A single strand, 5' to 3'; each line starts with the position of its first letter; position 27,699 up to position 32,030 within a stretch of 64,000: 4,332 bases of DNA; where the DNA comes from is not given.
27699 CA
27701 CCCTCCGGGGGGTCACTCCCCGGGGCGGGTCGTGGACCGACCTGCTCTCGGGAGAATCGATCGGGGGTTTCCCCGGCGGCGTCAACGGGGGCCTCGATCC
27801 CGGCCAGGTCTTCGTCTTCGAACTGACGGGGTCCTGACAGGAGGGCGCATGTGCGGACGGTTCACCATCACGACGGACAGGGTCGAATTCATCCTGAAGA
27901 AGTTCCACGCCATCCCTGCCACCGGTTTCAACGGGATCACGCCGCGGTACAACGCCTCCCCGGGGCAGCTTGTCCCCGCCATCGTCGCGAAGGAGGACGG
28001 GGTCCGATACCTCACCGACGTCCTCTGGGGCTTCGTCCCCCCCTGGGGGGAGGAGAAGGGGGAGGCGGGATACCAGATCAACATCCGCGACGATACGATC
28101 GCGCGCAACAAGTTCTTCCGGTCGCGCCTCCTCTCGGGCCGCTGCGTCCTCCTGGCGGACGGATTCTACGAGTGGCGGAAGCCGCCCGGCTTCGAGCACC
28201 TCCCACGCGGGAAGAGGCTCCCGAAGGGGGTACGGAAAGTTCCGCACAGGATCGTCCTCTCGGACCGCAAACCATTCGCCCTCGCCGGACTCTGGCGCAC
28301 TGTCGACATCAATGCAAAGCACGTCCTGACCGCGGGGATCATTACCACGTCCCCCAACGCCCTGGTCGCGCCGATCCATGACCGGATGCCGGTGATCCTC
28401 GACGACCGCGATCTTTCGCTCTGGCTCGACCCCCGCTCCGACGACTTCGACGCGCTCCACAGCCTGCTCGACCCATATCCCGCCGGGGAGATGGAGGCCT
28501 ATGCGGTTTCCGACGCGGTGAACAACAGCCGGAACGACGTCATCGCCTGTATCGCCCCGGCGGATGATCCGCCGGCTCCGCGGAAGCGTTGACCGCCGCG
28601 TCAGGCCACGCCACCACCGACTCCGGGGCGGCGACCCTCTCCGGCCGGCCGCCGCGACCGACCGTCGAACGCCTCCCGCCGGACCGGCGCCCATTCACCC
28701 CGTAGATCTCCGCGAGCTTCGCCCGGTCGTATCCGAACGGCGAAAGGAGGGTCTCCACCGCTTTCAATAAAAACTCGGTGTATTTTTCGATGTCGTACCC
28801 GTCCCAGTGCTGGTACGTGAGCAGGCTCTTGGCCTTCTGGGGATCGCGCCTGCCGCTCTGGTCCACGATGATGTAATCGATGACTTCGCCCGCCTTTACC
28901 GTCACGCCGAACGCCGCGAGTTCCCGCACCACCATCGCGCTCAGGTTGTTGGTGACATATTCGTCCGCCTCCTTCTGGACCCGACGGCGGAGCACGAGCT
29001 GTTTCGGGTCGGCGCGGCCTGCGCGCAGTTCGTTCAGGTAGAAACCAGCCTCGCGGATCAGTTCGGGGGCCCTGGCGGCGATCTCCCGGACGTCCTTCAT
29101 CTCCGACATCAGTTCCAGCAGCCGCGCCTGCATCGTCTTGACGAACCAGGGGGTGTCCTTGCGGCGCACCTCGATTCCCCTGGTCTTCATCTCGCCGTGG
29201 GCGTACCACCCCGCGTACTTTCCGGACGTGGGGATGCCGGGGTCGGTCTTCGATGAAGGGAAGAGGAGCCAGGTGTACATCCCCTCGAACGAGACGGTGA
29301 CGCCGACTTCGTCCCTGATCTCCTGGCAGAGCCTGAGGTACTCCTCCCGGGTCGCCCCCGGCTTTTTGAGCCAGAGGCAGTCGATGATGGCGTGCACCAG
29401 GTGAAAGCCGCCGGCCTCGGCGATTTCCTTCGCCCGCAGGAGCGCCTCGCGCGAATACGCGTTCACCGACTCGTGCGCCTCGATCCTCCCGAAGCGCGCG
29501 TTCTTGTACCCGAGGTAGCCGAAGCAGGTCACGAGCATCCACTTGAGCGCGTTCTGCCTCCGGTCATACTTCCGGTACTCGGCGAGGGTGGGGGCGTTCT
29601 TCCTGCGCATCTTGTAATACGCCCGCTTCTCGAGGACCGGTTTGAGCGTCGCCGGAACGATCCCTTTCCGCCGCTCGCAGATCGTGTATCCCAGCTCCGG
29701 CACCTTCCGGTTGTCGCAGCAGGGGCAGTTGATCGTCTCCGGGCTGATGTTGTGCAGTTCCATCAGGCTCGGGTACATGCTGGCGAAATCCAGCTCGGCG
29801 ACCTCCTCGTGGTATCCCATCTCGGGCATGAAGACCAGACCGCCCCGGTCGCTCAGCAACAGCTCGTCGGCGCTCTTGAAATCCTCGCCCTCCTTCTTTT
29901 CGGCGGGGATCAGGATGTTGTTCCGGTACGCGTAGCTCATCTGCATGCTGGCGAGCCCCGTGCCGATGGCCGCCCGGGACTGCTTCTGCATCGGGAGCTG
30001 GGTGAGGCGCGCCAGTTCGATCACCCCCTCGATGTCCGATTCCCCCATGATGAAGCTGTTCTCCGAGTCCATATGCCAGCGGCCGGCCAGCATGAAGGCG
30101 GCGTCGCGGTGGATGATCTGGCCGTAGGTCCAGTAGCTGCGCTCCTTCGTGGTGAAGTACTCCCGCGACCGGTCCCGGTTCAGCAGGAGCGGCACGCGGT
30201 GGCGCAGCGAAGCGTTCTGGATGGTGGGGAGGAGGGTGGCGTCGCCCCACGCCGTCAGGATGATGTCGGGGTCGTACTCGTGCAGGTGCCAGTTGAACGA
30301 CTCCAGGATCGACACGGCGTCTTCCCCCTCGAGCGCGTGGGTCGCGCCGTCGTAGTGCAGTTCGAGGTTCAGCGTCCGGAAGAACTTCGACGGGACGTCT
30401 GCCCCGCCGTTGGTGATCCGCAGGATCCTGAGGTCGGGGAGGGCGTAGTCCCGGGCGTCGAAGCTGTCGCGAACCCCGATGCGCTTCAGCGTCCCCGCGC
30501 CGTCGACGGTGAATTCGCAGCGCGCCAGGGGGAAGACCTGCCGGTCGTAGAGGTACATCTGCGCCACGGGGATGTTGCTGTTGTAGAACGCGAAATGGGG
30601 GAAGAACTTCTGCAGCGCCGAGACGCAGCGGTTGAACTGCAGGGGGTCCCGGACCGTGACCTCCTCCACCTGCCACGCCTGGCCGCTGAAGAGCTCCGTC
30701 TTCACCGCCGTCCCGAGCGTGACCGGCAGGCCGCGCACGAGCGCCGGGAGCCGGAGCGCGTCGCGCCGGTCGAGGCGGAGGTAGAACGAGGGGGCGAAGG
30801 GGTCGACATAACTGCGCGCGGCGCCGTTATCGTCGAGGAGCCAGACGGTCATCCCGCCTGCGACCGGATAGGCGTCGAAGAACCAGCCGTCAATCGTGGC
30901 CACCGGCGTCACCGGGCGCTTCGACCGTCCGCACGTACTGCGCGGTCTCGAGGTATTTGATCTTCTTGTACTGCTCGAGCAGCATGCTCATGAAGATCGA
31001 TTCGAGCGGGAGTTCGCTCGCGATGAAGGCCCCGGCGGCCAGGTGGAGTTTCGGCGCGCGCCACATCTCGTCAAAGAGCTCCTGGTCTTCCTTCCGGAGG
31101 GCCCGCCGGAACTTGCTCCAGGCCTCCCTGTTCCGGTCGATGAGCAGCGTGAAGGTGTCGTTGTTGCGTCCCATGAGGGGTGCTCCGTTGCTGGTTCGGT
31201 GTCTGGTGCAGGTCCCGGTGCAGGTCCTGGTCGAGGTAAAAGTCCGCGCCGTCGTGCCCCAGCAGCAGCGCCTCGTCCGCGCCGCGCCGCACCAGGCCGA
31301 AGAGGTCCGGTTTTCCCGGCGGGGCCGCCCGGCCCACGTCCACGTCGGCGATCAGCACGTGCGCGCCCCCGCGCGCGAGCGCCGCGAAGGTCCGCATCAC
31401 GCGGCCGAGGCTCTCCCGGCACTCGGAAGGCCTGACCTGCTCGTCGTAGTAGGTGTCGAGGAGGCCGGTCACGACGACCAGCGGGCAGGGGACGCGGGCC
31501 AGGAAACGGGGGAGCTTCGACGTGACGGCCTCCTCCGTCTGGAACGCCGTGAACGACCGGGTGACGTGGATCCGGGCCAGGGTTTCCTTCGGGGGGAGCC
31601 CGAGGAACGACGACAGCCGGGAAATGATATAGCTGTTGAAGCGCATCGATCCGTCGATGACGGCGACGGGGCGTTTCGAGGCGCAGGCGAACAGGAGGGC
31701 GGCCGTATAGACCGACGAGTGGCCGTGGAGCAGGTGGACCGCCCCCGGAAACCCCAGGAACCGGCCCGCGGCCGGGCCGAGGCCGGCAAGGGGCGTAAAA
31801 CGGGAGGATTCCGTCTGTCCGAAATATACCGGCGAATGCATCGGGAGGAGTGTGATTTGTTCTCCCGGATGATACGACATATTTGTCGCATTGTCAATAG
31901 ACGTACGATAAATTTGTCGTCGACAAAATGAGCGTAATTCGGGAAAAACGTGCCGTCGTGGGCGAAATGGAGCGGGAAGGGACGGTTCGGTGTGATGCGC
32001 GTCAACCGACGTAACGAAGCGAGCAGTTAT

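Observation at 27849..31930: Mutasome-like cassette with SRAP, an ImuA-like inactive RecA-fold protein, a small ORF and a catalytically degenerate family-B polymerase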

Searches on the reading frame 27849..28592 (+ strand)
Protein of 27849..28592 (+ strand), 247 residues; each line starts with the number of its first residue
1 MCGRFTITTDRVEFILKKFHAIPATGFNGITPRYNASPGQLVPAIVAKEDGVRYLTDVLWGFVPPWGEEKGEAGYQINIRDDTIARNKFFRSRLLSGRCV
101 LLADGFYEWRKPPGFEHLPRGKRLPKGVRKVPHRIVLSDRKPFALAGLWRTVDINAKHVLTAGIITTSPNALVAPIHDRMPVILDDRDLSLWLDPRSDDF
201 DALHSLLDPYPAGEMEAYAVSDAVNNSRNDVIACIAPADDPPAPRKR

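Call 3: search_protein_families(library=pfam, proteins=[window:27849-28592:+], max_evalue=1)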
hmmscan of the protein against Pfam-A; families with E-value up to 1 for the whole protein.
window:27849-28592:+ (247 aa): 1 family
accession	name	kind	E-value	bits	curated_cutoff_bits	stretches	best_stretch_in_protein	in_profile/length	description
PF02586.19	SRAP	-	1.1e-56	192.3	27.1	1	1-226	1-213/214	SOS response associated peptidase (SRAP)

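Call 4: search_protein_families(library=ncbifam, proteins=[window:27849-28592:+], max_evalue=1)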
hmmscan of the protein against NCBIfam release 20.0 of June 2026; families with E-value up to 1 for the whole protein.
window:27849-28592:+ (247 aa): 1 family
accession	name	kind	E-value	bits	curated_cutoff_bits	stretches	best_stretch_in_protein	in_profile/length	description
NF007413.0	PRK09951.1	subfamily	1.9e-17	63.3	349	1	1-237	1-221/222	hypothetical protein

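Call 61: search_protein_families(library=padloc, proteins=[window:27849-28592:+], max_evalue=0.01)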
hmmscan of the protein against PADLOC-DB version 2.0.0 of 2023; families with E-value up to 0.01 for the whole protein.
window:27849-28592:+ (247 aa): 0 families

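Call 63: search_solved_structures(query=window:27849-28592:+, max_evalue=0.00001, show_alignments=1)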
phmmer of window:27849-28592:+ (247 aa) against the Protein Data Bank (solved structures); distinct sequences matched with E-value up to 0.00001: 10.
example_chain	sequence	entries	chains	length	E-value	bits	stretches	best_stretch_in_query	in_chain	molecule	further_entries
6oe7_A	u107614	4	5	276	1.3e-19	73.8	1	32-238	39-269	Embryonic stem cell-specific 5-hydroxymethylcytosine-binding protein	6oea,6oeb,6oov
5ko9_A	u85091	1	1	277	1.3e-19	73.8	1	32-238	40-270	Embryonic stem cell-specific 5-hydroxymethylcytosine-binding protein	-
2f20_A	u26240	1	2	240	5.7e-16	61.9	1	59-230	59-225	conserved hypothetical protein, with conserved domain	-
6kcq_B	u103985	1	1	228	9e-15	57.9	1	1-237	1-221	SOS response-associated protein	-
2icu_A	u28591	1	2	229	1.3e-14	57.5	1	1-237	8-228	Hypothetical protein yedK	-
6nuh_A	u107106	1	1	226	3.4e-14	56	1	31-237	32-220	SOS response-associated peptidase YedK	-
6kbs_B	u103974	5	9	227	3.4e-14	56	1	31-237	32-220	SOS response-associated protein | SOS response-associated peptidase YedK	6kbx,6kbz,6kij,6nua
6kbu_B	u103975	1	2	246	4.2e-14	55.7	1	2-237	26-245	SOS response-associated protein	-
8d2m_A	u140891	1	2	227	7.4e-14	54.9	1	32-237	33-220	Abasic site processing protein YedK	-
2bdv_A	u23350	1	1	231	1.2e-08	37.9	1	30-231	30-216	phage-related conserved hypothetical protein, BB2244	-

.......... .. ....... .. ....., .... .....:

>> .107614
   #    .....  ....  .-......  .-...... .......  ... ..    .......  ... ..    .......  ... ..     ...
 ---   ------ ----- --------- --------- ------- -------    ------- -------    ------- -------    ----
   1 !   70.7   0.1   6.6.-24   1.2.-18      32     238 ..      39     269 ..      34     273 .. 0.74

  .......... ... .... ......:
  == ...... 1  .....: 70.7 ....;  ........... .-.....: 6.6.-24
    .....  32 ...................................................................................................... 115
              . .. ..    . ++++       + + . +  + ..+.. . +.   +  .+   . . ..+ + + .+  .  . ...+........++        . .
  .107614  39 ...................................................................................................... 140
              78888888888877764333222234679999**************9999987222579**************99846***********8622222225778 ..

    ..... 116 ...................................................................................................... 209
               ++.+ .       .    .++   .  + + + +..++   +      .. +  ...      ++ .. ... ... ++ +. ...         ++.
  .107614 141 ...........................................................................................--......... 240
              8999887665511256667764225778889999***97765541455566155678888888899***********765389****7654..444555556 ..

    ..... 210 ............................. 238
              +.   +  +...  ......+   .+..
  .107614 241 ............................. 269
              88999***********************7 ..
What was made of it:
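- On SRAP / YedK / HMCES: The alignment to HMCES conserves NxRxDT, GFYEW and IHxRMP (call 63).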

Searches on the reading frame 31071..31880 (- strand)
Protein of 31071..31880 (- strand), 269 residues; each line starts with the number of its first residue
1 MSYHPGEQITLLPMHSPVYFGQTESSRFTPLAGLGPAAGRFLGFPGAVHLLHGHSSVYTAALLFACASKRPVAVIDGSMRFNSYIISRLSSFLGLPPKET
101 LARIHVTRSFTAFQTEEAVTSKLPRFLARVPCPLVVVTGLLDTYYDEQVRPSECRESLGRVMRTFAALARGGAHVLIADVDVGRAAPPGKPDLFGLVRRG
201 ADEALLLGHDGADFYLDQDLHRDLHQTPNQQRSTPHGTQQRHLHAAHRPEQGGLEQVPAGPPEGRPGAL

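Call 3: search_protein_families(library=pfam, proteins=[window:31071-31880:-], max_evalue=1)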
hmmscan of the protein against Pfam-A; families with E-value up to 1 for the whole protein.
window:31071-31880:- (269 aa): 1 family
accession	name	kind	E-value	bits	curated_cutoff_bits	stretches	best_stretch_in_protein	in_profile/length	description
PF10006.14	DUF2249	-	0.14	12.4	29.5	1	149-179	4-34/70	Uncharacterized conserved protein (DUF2249)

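Call 4: search_protein_families(library=ncbifam, proteins=[window:31071-31880:-], max_evalue=1)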
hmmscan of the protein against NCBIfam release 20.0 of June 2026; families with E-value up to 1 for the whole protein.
window:31071-31880:- (269 aa): 0 families

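Call 13: find_homologous_proteins(query=window:31071-31880:-, max_evalue=0.001)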
Query window:31071-31880:- (269 aa): 63 proteins with E <= 0.001 among 8000 candidates.
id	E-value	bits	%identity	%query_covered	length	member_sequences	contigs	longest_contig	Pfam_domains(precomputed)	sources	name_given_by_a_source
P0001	3.4e-168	576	100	95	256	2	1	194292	-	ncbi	-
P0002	2.6e-146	504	89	95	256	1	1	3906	-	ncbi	-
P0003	3.9e-126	438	81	95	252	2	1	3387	-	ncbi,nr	ncbi:MAG TPA: hypothetical protein VI932_11485 [Bacteroidota bacterium]|nr:hypothetical protein [Bac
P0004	5.8e-126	438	80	95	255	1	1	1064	-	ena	-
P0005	1.2e-125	437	79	98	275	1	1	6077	-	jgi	jgi:hypothetical protein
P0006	2.3e-124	432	76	100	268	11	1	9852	-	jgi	jgi:hypothetical protein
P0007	8.1e-123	427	75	100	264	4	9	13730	-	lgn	-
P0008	2.2e-119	416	78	95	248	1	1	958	-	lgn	-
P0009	1.4e-116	407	75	98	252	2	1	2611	-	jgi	jgi:hypothetical protein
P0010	7.4e-116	404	72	95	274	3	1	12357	-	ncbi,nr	ncbi:MAG TPA: hypothetical protein VJO14_04230 [Bacteroidota bacterium]|nr:hypothetical protein [Bac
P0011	4.0e-107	376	72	94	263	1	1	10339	-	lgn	-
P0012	3.7e-102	360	71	89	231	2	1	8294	-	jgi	-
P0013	1.0e-98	348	73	81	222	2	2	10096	-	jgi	-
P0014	1.0e-61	227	52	87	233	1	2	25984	-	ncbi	-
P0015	1.2e-60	223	53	74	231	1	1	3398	-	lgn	-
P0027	1.0e-54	204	54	68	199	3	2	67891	PF08423.18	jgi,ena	-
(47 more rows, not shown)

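Call 15: search_solved_structures(query=A1, max_evalue=10, show_alignments=2)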
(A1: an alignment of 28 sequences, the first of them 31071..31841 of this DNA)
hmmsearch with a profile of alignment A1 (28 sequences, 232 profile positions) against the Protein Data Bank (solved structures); distinct sequences matched with E-value up to 10: 10.
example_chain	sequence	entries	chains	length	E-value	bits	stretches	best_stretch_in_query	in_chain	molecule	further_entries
2gdj_A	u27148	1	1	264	0.00021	23.7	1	54-170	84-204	DNA repair and recombination protein radA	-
4dc9_A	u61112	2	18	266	0.00022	23.6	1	54-170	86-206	DNA repair and recombination protein radA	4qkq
3ntu_A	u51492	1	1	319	0.00033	23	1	54-170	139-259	DNA repair and recombination protein radA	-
1t4g_A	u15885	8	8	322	0.00034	23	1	54-170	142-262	DNA repair and recombination protein radA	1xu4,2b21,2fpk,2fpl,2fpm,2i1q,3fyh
2f1h_A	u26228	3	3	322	0.00037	22.9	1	54-170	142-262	DNA repair and recombination protein radA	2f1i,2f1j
3etl_A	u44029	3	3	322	0.021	17.2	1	59-170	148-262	DNA repair and recombination protein radA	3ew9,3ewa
4a6p_A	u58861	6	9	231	0.026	16.8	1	55-153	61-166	DNA REPAIR AND RECOMBINATION PROTEIN RADA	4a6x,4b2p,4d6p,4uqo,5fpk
1pzn_A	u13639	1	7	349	0.052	15.8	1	55-154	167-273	DNA repair and recombination protein rad51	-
2cvf_A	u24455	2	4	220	1.2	11.4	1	29-88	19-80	DNA repair and recombination protein radB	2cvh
3k6j_A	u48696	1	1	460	6.3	9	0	95-132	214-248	Protein F01G10.3, confirmed by transcript evidence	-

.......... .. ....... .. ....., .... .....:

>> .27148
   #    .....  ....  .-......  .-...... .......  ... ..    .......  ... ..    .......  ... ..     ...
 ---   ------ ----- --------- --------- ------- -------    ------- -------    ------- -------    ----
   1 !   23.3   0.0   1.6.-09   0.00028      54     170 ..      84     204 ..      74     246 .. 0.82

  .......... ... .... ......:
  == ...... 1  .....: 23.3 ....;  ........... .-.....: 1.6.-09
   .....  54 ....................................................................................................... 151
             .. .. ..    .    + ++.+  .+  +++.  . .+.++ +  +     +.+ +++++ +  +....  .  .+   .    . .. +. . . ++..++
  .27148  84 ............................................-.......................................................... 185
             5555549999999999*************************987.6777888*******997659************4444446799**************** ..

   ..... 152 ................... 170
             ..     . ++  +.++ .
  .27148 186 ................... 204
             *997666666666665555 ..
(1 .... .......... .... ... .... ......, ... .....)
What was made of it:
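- On PolB2 mutasome operon (iRadA-PPB2-PolB2): The profile hits RadA at 2e-4 (call 15).
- The profile hits archaeal RadA at 2e-4 (call 15).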

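Call 29: predict_structure(alignment_id=A1)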
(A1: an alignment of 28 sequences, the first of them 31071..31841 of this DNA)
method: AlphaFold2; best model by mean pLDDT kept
length: 256 residues; sequences in the alignment: 28
mean_pLDDT: 84.1   pTM: 0.78
mean pLDDT of the five models: 84.1, 82.7, 82.5, 81.2, 80.7
residues with pLDDT >= 90: 171; 70-90: 23; 50-70: 26; < 50: 36
segments of 3 or more residues with pLDDT < 50: 5-9, 213-242
pLDDT, mean of each block of 10 residues (from residue 1): 48 74 84 96 95 96 95 94 97 97 98 98 98 97 98 98 97 97 97 93 81 47 45 43 54 61
secondary structure, 60 per line:
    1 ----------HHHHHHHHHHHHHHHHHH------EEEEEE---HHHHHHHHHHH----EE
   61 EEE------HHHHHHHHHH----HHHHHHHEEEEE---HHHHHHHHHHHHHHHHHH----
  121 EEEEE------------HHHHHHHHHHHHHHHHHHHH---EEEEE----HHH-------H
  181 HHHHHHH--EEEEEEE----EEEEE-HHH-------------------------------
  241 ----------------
elements in order: H11-28 E35-40 H44-54 E59-63 H70-79 H84-90 E91-95 H99-116 E121-125 H138-157 E161-165 H180-187 E190-196 E201-205
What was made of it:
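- On PolB2 mutasome operon (iRadA-PPB2-PolB2): The AF2 model has pLDDT 84 (call 29).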

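Call 34: fold_search(model_id=the predicted structure, library=pdb)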
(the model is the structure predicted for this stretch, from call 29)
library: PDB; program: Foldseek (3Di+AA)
matches with E <= 10: 1696; with E <= 0.001: 501
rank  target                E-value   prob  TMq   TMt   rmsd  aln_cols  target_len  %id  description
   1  3ew9                  7.8e-10  1.00  0.56  0.46   3.4       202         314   16  RADA recombinase from METHANOCOCCUS MARIPALUDIS in complex with AMPPNP and potassium ions (released 2009-05-05)
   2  9d4n_A                9.4e-10  1.00  0.56  0.47   3.5       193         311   16  The cryo-EM structure of the yeast Dmc1 filament bound to ssDNA in the presence of ATP (released 2025-01-22)
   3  9q23_G                1.1e-09  1.00  0.54  0.44   4.1       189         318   17  DX2-CX3-RAD51 structure in the intermediate state (released 2026-03-04)
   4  9zzr_F                1.1e-09  1.00  0.55  0.45   5.6       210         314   16  Cryo-EM Structure of a RAD51 filament bound by ssDNA and the XRCC3-RAD51C-RAD51D-XRCC2 paralog complex (released 2026-04-01)
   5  9njr_A                1.1e-09  1.00  0.54  0.47   4.9       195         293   16  The Cryo-EM structure of the yeast Dmc1-ssDNA nucleoprotein filament ADP bound state (released 2025-03-19)
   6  6tuu_A                1.1e-09  1.00  0.56  0.67   4.2       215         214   16  Leishmania infantum Rad51 surrogate LiRadA10 in complex with 5,6,7,8-tetrahydro-2-naphthoic acid (released 2021-01-27)
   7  5j4l                  1.2e-09  1.00  0.54  0.60   4.0       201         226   16  Apo-structure of humanised RadA-mutant humRadA22F (released 2016-10-19)
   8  5qul_A                1.4e-09  1.00  0.58  0.67   4.5       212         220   16  Structure of unliganded HumRadA1.3 (released 2021-03-03)
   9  4dc9_A                1.4e-09  1.00  0.55  0.55   3.9       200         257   16  Hexameric ring of Methanococcus voltae RadA (released 2012-05-02)
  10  5qub                  1.6e-09  1.00  0.59  0.67   4.4       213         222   16  HumRadA1.2 soaked with napht-2,3-diol for 30 seconds at 20 mM (released 2021-03-03)
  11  5qul_B                1.6e-09  1.00  0.57  0.67   4.5       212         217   16  Structure of unliganded HumRadA1.3 (released 2021-03-03)
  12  5qus                  1.6e-09  1.00  0.55  0.64   5.1       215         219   16  HumRadA1 soaked with 5 mM indazole in 10% DMSO (released 2021-03-03)
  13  9q29_K                1.9e-09  1.00  0.54  0.46   4.8       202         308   14  DX2-CX3 structure capping RAD51 filament (released 2026-03-04)
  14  5nwl_A                1.9e-09  1.00  0.54  0.46   3.3       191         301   13  Crystal structure of a human RAD51-ATP filament. (released 2018-03-07)
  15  9q29_L                1.9e-09  1.00  0.52  0.44   3.7       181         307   14  DX2-CX3 structure capping RAD51 filament (released 2026-03-04)
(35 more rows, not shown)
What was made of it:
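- On PolB2 mutasome operon (iRadA-PPB2-PolB2): The Foldseek top 50 are all RadA, Rad51 or Dmc1 (call 34).
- On ImuA-ImuB-DnaE2 mutagenesis cassette: The nearest structures and sequences are RadA and Rad51 (calls 15, 34).
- The top 50 PDB Foldseek hits are all RadA, Rad51 or Dmc1 at E~1e-9 (call 34).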

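Call 36: search_protein_families(library=pfam, proteins=[P0027, window:31071-31841:-], max_evalue=10)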
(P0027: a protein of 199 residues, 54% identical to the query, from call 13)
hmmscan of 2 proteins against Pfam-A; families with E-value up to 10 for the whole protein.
P0027 (199 aa): 2 families
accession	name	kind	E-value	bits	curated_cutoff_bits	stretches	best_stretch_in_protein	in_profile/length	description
PF08423.17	Rad51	-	1.6e-05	24.7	22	1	53-174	63-186/244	Rad51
PF23913.1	DUF7255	-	0.072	13.2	27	1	49-82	27-60/156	Family of unknown function (DUF7255)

window:31071-31841:- (256 aa): 0 families
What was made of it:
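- One homologue passes the Pfam Rad51 threshold (call 36).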

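Call 46: find_encoding_contigs(protein=P0001, flank=10000, max_places=2)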
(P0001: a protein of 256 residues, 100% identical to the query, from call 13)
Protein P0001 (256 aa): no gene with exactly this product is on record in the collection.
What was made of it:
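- Tried and rejected: An exact-sequence look-up of the window's iRadA (P0001) found no contig on record (call 46), so the source genome was not identified.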

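Call 61: search_protein_families(library=padloc, proteins=[window:31071-31841:-], max_evalue=0.01)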
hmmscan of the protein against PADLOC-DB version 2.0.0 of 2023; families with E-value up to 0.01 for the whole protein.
window:31071-31841:- (256 aa): 0 families
